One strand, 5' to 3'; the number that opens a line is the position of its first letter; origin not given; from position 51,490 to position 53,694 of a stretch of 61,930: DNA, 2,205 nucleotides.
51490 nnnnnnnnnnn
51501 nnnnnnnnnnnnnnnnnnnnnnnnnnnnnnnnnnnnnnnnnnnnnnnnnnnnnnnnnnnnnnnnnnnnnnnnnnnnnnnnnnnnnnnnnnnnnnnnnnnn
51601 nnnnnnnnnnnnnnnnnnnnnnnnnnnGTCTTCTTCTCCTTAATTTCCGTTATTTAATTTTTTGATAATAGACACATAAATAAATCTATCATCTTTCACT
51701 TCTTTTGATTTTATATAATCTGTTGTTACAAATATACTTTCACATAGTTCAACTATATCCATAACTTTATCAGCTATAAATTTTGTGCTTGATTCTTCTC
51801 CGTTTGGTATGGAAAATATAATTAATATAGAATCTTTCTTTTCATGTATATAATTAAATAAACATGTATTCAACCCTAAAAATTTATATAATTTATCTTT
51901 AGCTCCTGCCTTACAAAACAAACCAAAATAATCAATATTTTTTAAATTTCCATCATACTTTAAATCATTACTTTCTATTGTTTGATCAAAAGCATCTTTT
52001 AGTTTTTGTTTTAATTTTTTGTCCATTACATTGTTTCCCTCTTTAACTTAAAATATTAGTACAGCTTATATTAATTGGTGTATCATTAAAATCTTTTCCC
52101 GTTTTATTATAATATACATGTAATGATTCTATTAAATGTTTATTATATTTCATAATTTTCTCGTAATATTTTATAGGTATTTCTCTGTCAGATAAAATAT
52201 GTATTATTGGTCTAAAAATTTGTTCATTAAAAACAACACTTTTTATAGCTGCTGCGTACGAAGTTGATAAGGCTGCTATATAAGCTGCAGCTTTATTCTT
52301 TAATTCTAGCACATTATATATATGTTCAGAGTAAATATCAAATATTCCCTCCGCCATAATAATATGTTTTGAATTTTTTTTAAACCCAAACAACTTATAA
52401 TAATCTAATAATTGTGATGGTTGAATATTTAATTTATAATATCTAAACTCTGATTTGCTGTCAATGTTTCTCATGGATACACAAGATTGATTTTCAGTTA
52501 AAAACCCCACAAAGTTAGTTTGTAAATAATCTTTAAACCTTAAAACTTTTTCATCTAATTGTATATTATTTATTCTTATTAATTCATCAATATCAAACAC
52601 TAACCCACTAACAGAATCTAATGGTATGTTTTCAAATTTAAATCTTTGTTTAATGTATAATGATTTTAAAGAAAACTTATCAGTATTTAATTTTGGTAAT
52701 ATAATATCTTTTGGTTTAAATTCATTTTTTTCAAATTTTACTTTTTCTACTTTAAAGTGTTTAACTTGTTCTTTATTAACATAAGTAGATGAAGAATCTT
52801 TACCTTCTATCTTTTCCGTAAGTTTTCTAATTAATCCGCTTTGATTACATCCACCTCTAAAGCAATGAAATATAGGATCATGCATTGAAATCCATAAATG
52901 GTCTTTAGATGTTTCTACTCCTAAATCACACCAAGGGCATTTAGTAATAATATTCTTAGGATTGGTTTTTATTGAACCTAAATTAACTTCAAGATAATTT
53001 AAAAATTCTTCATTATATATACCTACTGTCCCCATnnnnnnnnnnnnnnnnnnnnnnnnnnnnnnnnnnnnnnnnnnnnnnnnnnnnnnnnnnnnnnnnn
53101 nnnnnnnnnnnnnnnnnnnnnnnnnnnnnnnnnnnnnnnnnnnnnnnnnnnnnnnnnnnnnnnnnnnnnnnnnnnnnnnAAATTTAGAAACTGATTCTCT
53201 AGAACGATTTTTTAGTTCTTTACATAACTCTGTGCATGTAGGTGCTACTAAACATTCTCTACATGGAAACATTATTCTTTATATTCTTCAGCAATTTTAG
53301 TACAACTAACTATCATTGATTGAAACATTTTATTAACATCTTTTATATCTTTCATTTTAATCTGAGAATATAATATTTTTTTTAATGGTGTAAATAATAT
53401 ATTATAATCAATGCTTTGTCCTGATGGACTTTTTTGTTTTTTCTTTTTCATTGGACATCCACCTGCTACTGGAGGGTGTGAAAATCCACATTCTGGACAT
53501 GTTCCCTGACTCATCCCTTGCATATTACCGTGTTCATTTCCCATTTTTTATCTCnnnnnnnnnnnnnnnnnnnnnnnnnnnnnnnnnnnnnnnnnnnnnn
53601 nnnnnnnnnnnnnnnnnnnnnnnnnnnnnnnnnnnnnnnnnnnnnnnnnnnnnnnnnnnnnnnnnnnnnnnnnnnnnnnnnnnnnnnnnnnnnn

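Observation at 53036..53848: Family of at least four small proteins with a conserved PC-x2-CL[VI]-x-P-x(1-2)-C-x-E-x-C motif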

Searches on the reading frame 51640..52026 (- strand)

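Call 5: search_protein_families(library=pfam, proteins=[window:51640-52026:-], max_evalue=1)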
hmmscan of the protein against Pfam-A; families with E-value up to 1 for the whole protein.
window:51640-52026:- (128 aa): 1 family
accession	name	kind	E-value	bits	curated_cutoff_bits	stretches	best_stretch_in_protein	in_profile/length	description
PF14278.11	TetR_C_8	-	0.13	12.8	26.1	0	56-88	10-45/103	Transcriptional regulator C-terminal region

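Call 6: search_protein_families(library=phrogs, proteins=[window:51640-52026:-], max_evalue=1)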
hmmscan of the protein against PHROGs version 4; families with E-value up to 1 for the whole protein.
window:51640-52026:- (128 aa): 1 family
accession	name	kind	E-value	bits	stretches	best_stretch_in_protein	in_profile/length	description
phrog_2463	-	unknown function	0.11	14.2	1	86-104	8-26/48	-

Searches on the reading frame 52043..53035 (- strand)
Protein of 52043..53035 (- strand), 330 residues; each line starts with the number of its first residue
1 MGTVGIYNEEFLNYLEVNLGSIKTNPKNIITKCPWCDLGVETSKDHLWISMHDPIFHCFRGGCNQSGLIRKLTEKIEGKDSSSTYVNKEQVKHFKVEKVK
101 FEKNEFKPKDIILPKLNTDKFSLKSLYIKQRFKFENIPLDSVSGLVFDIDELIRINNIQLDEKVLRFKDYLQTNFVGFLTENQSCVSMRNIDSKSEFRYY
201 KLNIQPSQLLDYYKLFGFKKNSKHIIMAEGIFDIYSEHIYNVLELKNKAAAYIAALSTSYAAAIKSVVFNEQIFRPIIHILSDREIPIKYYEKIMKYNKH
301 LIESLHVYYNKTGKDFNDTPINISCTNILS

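Call 5: search_protein_families(library=pfam, proteins=[window:52043-53035:-], max_evalue=1)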
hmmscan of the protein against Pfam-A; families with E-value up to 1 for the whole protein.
window:52043-53035:- (330 aa): 0 families

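Call 6: search_protein_families(library=phrogs, proteins=[window:52043-53035:-], max_evalue=1)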
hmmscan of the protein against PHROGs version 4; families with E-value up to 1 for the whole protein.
window:52043-53035:- (330 aa): 1 family
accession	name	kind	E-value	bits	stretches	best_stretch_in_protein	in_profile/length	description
phrog_15092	-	unknown function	0.25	12.4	1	85-118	107-140/166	-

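Call 90: search_solved_structures(query=window:52043-53035:-, max_evalue=1)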
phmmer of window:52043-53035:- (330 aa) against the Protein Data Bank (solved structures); distinct sequences matched with E-value up to 1: 0.
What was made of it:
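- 52043..53035 (-): Context: primase-like 330-aa gene immediately downstream of the 78-aa gene. No Pfam, PHROG or PDB match (calls 5, 6, 90).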

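Call 92: search_dna_similar(query=window:52043-53035:-, collection=phages, mode=protein, max_evalue=0.001, max_rows=12)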
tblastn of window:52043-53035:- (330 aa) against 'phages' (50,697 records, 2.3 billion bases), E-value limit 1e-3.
Records with a match: 7; places in all: 7; records where one place covers at least 80% of the query: 0.
Best place of each record, by identity: <60% 7.
By first word of the organism name: Bacillus 7.
By host as written in the record: Bacillus subtilis 4; Bacillus subtilis subsp. subtilis 168 2; Bacillus sp 1.
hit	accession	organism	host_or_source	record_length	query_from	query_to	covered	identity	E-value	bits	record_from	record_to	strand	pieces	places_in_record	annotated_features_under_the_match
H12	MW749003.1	Bacillus phage vB_BspM_Internexus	Bacillus sp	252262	127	316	58%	27.3%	6e-6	54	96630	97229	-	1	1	putative DNA primase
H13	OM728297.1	Bacillus phage vB_BsuM-Goe21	Bacillus subtilis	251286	127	316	58%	26.8%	8e-6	54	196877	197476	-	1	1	hypothetical protein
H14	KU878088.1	Bacillus phage AR9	Bacillus subtilis subsp. subtilis 168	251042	127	316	58%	26.8%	8e-6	54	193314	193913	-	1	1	DNA primase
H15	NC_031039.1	Bacillus phage AR9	Bacillus subtilis subsp. subtilis 168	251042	127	316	58%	26.8%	8e-6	54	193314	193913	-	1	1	DNA primase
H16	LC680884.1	Bacillus phage PBS1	Bacillus subtilis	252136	127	316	58%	26.8%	8e-6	54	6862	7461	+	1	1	hypothetical protein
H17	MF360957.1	Bacillus phage PBS1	Bacillus subtilis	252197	127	316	58%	26.8%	8e-6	54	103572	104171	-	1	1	116: DNA primase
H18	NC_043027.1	Bacillus phage PBS1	Bacillus subtilis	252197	127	316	58%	26.8%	8e-6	54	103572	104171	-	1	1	116: DNA primase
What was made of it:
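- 52043..53035 (-): 27% identity over 58% of its length to the DNA primase of Bacillus phages AR9/PBS1 (E about 6e-6 to 8e-6; call 92).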

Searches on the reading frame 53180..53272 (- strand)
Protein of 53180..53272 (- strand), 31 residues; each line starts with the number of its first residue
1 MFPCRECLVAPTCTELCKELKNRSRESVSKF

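Call 26: search_solved_structures(query=A2, max_evalue=10, show_alignments=3)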
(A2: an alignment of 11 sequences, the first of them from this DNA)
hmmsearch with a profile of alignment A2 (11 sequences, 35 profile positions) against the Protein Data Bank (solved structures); distinct sequences matched with E-value up to 10: 0.

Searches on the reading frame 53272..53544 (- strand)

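Call 5: search_protein_families(library=pfam, proteins=[window:53272-53544:-], max_evalue=1)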
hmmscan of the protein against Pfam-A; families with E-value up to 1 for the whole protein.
window:53272-53544:- (90 aa): 1 family
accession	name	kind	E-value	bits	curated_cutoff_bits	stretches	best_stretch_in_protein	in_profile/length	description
PF18073.7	Zn_ribbon_LapB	-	0.12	12.5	25.7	1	16-31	3-18/28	Rubredoxin metal binding domain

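Call 6: search_protein_families(library=phrogs, proteins=[window:53272-53544:-], max_evalue=1)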
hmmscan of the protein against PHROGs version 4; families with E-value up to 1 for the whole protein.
window:53272-53544:- (90 aa): 0 families
